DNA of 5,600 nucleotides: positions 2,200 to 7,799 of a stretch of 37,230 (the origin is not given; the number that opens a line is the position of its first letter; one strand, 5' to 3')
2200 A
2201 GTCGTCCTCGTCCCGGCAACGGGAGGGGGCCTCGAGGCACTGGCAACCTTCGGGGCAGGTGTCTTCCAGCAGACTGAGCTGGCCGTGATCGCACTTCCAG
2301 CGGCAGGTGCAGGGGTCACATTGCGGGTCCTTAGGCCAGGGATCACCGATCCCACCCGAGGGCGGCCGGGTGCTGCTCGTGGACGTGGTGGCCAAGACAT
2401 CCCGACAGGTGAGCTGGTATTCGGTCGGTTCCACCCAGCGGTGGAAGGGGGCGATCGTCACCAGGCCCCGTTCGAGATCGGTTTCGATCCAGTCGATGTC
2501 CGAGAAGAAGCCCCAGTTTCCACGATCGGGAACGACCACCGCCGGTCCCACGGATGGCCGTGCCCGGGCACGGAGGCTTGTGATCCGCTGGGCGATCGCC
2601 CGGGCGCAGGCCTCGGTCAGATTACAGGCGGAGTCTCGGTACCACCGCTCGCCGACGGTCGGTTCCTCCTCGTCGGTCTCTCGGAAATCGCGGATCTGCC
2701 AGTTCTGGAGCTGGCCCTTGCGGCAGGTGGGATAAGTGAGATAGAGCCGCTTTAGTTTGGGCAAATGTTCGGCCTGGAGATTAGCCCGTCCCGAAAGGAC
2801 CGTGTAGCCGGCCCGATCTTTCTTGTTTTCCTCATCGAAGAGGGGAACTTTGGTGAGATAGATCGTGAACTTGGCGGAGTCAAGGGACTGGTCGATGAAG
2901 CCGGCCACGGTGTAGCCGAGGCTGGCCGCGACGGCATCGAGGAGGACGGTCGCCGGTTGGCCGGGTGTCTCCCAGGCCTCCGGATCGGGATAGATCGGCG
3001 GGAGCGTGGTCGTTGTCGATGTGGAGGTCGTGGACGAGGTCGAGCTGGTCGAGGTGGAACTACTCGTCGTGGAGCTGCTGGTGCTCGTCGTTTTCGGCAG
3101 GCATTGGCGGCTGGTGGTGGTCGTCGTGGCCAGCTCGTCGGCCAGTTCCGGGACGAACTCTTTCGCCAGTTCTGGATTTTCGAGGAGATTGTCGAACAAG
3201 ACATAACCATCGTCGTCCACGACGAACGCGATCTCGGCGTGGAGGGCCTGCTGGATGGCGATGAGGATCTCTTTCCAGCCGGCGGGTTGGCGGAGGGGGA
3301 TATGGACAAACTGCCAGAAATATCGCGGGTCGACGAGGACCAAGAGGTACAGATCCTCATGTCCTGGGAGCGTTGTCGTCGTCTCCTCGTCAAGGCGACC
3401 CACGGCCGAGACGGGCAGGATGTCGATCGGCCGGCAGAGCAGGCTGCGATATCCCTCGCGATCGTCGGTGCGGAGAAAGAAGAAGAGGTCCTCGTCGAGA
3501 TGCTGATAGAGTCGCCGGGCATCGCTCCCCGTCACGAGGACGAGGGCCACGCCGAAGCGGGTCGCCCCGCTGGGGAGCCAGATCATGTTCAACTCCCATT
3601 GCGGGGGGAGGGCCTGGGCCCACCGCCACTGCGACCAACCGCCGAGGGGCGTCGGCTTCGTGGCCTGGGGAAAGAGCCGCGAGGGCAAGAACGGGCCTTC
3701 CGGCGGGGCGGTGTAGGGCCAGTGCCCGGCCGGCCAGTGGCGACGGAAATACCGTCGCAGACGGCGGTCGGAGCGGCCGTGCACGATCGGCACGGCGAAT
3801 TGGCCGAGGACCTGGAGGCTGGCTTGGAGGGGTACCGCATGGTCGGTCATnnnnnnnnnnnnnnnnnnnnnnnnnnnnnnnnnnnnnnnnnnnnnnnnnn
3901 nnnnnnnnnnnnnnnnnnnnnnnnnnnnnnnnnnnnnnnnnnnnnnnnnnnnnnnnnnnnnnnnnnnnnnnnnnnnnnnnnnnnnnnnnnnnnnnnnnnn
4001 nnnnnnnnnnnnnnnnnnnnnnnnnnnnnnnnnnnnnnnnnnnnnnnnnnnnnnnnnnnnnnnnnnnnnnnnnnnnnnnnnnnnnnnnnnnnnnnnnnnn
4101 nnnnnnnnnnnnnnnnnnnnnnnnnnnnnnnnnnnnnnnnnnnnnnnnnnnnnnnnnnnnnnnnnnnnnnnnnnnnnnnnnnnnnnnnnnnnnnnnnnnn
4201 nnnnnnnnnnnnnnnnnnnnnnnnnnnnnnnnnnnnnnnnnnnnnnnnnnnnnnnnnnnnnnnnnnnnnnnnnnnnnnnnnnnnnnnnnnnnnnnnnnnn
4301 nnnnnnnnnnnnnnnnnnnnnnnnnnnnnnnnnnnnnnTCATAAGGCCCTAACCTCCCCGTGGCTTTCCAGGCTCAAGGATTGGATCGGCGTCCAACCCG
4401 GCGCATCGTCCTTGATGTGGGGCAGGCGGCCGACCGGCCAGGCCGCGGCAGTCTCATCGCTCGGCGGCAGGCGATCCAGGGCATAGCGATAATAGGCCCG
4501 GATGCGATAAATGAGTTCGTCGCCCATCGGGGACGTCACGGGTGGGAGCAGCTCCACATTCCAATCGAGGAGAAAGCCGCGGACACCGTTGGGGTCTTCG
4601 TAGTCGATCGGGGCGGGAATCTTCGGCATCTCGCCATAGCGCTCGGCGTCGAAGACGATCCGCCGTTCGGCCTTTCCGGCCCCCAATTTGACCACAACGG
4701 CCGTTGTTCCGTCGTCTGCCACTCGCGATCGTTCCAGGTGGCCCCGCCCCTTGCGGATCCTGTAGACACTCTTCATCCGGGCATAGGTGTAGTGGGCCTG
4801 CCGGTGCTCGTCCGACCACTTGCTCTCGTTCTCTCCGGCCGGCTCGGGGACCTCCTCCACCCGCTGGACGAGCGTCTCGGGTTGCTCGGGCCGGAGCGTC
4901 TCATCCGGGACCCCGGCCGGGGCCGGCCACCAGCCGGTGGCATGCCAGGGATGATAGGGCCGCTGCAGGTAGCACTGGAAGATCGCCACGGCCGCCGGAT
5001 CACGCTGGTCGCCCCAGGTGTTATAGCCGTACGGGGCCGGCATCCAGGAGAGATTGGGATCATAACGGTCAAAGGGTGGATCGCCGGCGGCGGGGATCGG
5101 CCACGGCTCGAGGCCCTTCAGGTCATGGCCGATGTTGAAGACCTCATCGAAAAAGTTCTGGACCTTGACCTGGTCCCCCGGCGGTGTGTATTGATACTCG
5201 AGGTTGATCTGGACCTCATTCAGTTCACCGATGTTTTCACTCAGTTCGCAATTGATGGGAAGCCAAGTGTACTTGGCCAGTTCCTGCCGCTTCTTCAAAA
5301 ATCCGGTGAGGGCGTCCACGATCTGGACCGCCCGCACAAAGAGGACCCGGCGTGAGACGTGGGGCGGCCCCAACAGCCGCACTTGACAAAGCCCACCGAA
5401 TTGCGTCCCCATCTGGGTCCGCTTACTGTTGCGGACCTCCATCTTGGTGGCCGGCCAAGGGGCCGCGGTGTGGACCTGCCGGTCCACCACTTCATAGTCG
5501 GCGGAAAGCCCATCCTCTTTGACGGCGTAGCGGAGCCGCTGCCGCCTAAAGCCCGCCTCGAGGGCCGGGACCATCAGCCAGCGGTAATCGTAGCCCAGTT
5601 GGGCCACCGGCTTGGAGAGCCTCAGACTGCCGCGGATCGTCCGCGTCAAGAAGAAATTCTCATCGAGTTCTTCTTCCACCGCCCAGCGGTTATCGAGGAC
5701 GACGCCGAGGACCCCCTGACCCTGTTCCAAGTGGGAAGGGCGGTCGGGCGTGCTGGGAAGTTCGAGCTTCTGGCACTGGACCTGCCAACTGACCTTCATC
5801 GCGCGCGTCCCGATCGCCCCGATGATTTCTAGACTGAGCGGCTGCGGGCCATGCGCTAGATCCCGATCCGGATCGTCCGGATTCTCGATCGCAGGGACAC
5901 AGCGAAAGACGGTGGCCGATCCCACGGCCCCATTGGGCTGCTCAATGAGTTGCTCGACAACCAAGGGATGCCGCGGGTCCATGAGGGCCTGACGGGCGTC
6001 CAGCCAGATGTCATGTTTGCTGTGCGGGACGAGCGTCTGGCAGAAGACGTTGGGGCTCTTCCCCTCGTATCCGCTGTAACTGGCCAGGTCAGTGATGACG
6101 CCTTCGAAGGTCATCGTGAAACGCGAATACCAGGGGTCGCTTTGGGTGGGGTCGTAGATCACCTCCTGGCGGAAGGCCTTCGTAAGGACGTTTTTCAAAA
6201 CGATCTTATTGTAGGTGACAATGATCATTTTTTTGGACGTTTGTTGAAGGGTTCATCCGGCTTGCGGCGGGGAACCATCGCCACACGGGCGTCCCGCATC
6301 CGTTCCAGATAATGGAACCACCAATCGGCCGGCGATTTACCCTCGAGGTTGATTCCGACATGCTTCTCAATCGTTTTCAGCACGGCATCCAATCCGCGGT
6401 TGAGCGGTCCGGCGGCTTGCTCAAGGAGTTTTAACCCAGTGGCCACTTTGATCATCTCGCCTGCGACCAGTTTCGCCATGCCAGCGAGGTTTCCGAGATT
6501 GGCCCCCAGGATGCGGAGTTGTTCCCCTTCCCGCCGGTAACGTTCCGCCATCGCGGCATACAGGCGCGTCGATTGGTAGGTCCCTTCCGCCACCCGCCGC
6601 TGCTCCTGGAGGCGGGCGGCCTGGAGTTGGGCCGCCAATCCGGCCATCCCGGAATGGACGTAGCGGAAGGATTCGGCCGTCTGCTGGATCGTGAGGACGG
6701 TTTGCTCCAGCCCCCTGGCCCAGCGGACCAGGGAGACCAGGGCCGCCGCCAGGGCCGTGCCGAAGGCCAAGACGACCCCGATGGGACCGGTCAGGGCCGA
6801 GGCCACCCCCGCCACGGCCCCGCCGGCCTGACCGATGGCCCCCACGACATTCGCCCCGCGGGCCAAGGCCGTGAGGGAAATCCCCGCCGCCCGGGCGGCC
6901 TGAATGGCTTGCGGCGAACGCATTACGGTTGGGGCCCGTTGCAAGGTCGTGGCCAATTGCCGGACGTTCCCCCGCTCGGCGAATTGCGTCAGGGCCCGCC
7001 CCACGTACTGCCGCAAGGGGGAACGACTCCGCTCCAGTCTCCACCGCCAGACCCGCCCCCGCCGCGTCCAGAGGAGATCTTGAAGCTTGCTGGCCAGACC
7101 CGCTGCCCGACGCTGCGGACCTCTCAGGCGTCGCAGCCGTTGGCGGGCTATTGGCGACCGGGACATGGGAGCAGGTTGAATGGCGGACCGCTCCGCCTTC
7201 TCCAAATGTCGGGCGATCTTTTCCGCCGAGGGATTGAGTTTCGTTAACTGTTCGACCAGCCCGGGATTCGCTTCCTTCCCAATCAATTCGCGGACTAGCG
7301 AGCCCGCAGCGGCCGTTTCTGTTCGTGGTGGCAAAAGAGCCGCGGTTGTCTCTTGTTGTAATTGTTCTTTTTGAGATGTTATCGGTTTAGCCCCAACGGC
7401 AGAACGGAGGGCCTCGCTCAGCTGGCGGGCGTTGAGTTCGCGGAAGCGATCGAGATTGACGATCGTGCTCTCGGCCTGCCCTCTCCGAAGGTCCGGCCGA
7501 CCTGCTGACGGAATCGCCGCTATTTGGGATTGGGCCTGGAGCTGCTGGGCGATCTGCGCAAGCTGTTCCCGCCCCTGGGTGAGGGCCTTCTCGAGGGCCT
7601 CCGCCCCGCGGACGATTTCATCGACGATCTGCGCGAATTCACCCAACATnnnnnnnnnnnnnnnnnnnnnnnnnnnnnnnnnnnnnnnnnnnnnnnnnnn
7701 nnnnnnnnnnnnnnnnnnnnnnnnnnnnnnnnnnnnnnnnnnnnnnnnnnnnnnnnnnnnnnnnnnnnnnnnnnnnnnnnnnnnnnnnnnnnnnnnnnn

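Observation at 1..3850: Unlisted ~1350-aa ORF crossing the contig junction: 11 cysteine/tryptophan modules strung on Thr/Ser stalks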

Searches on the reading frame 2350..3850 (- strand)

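Call 9: search_dna_similar(query=window:2350-3850:-, collection=phages, mode=protein, max_rows=15, max_evalue=0.01)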
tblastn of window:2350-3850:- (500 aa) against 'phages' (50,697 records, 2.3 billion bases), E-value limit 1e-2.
No match.
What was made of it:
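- Tried and rejected: A tblastn search of the N-terminal 500 aa against 50,697 phage records found nothing (call 9).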

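Call 35: find_homologous_proteins(query=A2, max_evalue=0.001)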
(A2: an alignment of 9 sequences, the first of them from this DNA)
Query A2 (9 sequences): 8000 candidates shared short words with the query, none scored E <= 0.001.

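Call 36: search_solved_structures(query=A2, max_evalue=10, show_alignments=1)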
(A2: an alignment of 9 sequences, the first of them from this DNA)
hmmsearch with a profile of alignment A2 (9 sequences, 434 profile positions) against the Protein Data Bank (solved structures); distinct sequences matched with E-value up to 10: 1.
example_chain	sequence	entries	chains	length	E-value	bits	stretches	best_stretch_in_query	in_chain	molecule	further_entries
6s5y_A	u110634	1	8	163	0.91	11.5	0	279-314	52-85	Group B streptococcal R4 surface protein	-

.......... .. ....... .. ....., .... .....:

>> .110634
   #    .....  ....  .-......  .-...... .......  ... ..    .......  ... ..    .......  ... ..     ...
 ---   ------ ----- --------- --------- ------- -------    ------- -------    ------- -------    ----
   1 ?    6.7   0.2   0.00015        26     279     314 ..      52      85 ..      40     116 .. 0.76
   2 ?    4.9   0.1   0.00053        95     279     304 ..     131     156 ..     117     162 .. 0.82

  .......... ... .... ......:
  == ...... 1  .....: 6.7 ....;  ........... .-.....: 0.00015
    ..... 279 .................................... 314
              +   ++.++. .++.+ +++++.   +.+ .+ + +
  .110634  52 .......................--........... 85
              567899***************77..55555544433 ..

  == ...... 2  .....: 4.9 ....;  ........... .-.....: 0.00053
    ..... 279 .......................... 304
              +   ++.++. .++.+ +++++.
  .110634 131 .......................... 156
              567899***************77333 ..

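Call 37: search_protein_families(library=phrogs, alignment_id=A2, max_evalue=0.1)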
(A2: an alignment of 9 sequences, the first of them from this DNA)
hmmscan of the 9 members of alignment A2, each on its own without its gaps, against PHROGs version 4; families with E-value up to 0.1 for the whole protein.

A. member 1, seq(487 aa): 1 family
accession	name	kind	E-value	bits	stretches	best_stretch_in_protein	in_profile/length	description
phrog_14018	-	tail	0.00061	20.5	1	225-284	42-104/131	major tail protein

B. families by the number of members that match (of 9 scanned): 2 families
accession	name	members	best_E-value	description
phrog_14018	-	1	0.00061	major tail protein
phrog_26232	-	1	0.086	-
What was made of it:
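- Tried and rejected: The only PHROG hit of the N-terminal region (phrog_14018) lies inside the poly-Thr/Ser insertion and is spurious (call 37).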

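Call 53: predict_structure(alignment_id=A2)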
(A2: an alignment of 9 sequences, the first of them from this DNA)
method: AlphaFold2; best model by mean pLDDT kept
length: 487 residues; sequences in the alignment: 9
mean_pLDDT: 49.6   pTM: 0.53
mean pLDDT of the five models: 49.6, 49.3, 48.4, 47.6, 46.7
residues with pLDDT >= 90: 9; 70-90: 108; 50-70: 91; < 50: 279
segments of 3 or more residues with pLDDT < 50: 1-8, 43-83, 130-139, 147-152, 154-157, 244-292, 319-324, 336-487
pLDDT, mean of each block of 10 residues (from residue 1): 35 65 67 68 46 30 31 35 57 68 76 72 57 42 51 48 67 74 70 86 86 79 89 81 46 31 32 31 40 57 74 64 59 56 33 31 29 33 29 32 32 44 38 25 24 25 28 26 24
secondary structure, 60 per line:
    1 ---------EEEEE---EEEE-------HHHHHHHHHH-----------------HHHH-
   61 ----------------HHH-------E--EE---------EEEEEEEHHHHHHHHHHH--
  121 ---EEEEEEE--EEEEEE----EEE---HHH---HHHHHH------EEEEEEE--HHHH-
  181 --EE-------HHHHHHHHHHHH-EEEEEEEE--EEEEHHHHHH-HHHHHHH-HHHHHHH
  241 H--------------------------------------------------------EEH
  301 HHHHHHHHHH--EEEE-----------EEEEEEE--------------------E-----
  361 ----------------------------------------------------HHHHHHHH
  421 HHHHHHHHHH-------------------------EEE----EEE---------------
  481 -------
elements in order: E10-14 E18-21 H29-38 H56-59 E101-107 H108-118 E124-130 E133-138 E143-145 H155-160 E167-173 H176-179 H192-203 E205-212 E215-218 H219-224 H226-232 H234-241 H300-310 E313-316 E328-334 H413-430 E456-458 E463-465
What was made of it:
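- On Baseplate hub / Tal (gp27-VgrG-like) proteins: The AlphaFold2 model has pLDDT 49.6 (call 53).
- Tried and rejected: The AlphaFold2 model of the N-terminal domain was poor, at pLDDT 49.6 (call 53).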

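Call 58: fold_search(model_id=the predicted structure, library=pdb)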
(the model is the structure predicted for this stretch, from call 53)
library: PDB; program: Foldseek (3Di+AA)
matches with E <= 10: 62; with E <= 0.001: 0
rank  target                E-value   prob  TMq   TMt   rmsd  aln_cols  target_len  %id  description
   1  3cdd_F                3.1e-02  0.44  0.15  0.20   9.9       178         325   10  Crystal structure of prophage MuSo2, 43 kDa tail protein from Shewanella oneidensis (released 2008-03-11)
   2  9gtr_q                3.3e-02  0.80  0.18  0.14   7.4       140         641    9  Cryo-EM structure of a contractile injection system in Streptomyces coelicolor, the baseplate complex in extended stat (released 2025-06-18)
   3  7aef_q                5.5e-02  0.57  0.17  0.15   8.9       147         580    7  Cryo-EM structure of an extracellular contractile injection system in marine bacterium Algoriphagus machipongonensis,  (released 2022-02-23)
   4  8v3w_H                6.2e-02  0.54  0.16  0.14   9.5       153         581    9  CryoEM Structure of Diffocin - precontracted - Baseplate - focused refinement on triplex region (released 2024-08-28)
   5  3cdd_B                8.2e-02  0.23  0.14  0.19  12.3       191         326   11  Crystal structure of prophage MuSo2, 43 kDa tail protein from Shewanella oneidensis (released 2008-03-11)
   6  8zdo_s                2.8e-01  0.14  0.13  0.11  11.0       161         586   11  Cryo-EM structure of Mycobacteriophage Douge baseplate (gp13, gp17, gp23, gp16, gp18 and gp20) (released 2025-06-25)
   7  9d93_Oa               3.3e-01  0.18  0.13  0.11   9.3       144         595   12  Mycobacteriophage Bxb1 tail tip - Composite map and model (released 2024-09-25)
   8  9b45_d                3.9e-01  0.15  0.17  0.26  11.0       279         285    6  Pseudomonas phage Pa193 baseplate complex and tail fiber (released 2024-10-16)
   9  3cdd_E                3.9e-01  0.15  0.15  0.21  11.0       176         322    8  Crystal structure of prophage MuSo2, 43 kDa tail protein from Shewanella oneidensis (released 2008-03-11)
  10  3cdd_C                4.1e-01  0.16  0.14  0.20   9.4       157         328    7  Crystal structure of prophage MuSo2, 43 kDa tail protein from Shewanella oneidensis (released 2008-03-11)
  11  1k28_D                4.4e-01  0.13  0.15  0.18  10.5       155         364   11  The Structure of the Bacteriophage T4 Cell-Puncturing Device (released 2002-02-06)
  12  9j1k_L                6.2e-01  0.23  0.20  0.24   7.9       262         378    8  Tip region of monocin (released 2025-01-08)
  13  7zqp_b                6.2e-01  0.08  0.12  0.09  10.9       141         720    9  Tail tip of siphophage T5 : open cone after interaction with bacterial receptor FhuA (released 2023-02-08)
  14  9g8s_q                7.8e-01  0.14  0.15  0.22   9.4       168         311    6  C3 reconstruction of extended phiCD508 needle (released 2025-04-09)
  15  9mlp_B                8.3e-01  0.12  0.15  0.12   8.3       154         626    9  Crystal structure of VgrS from Salmonella Typhimurium (released 2026-01-28)
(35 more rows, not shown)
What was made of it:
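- On Baseplate hub / Tal (gp27-VgrG-like) proteins: The best E is 0.03 and TM-scores are 0.21 or lower (call 58).
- Closest known: Siphophage tail-tip proteins: baseplate hub protein / central fibre protein. Same: The N-terminal model weakly resembles hub proteins (call 58).
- The top Foldseek hits of the (weak) N-terminal model are nearly all baseplate hub or tail-tip proteins (call 58).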

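Call 88: search_protein_families(library=ncbifam, max_evalue=0.01, proteins=[window:2350-3850:-])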
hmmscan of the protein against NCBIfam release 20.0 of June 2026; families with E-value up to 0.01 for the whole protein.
window:2350-3850:- (500 aa): 0 families

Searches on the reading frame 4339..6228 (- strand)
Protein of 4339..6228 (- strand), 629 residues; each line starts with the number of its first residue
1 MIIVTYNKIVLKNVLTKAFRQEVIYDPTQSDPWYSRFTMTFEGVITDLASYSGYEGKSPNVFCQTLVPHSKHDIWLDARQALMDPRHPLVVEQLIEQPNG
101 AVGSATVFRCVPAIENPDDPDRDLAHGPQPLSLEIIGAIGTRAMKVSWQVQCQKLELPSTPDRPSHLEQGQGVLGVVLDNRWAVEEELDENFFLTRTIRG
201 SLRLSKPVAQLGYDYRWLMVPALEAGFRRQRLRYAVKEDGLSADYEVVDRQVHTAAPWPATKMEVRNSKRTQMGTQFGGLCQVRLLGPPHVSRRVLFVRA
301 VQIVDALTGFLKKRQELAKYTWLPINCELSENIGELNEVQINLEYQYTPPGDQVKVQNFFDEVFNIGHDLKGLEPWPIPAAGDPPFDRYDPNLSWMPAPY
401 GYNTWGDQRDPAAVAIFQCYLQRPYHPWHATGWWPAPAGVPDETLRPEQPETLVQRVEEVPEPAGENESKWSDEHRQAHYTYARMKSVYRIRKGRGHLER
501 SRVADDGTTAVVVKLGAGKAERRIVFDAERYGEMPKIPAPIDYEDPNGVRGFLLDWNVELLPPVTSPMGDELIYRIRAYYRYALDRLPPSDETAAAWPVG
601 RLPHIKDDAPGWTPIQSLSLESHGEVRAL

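Call 6: search_protein_families(library=phrogs, max_evalue=0.01, proteins=[window:4339-6228:-])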
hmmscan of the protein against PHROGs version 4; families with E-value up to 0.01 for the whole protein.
window:4339-6228:- (629 aa): 0 families

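Call 14: search_protein_families(library=pfam, max_evalue=0.01, proteins=[window:4339-6228:-])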
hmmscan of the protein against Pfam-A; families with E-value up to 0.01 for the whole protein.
window:4339-6228:- (629 aa): 0 families

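Call 88: search_protein_families(library=ncbifam, max_evalue=0.01, proteins=[window:4339-6228:-])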
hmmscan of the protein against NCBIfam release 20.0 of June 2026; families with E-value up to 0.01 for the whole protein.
window:4339-6228:- (629 aa): 0 families

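Call 90: search_solved_structures(query=window:4339-6228:-, max_evalue=1)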
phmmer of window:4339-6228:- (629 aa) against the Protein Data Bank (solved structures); distinct sequences matched with E-value up to 1: 0.

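Call 101: search_solved_structures(query=A7, max_evalue=1)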
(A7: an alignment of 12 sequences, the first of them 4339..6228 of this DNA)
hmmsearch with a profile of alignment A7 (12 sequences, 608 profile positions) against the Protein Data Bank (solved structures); distinct sequences matched with E-value up to 1: 0.

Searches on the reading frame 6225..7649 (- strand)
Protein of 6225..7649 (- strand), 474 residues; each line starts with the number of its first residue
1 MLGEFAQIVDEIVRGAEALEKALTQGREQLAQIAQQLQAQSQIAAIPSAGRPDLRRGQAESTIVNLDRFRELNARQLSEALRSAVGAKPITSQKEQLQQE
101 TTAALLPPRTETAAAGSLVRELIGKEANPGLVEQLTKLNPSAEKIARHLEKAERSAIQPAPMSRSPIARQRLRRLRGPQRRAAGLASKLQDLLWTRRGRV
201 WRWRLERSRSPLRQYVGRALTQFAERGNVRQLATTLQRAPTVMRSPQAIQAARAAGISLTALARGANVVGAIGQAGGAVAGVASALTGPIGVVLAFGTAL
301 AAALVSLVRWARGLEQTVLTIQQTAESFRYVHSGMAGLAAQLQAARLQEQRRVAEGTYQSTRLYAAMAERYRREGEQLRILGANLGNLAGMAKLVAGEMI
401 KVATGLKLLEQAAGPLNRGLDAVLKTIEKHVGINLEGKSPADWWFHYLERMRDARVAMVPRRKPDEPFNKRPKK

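Call 6: search_protein_families(library=phrogs, max_evalue=0.01, proteins=[window:6225-7649:-])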
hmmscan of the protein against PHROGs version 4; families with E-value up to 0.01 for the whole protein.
window:6225-7649:- (474 aa): 1 family
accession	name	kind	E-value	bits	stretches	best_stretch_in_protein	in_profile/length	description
phrog_1272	-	tail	0.00035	19.4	1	236-313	604-678/1606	tail length tape measure protein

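Call 88: search_protein_families(library=ncbifam, max_evalue=0.01, proteins=[window:6225-7649:-])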
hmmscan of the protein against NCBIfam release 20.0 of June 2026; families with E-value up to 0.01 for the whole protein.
window:6225-7649:- (474 aa): 0 families
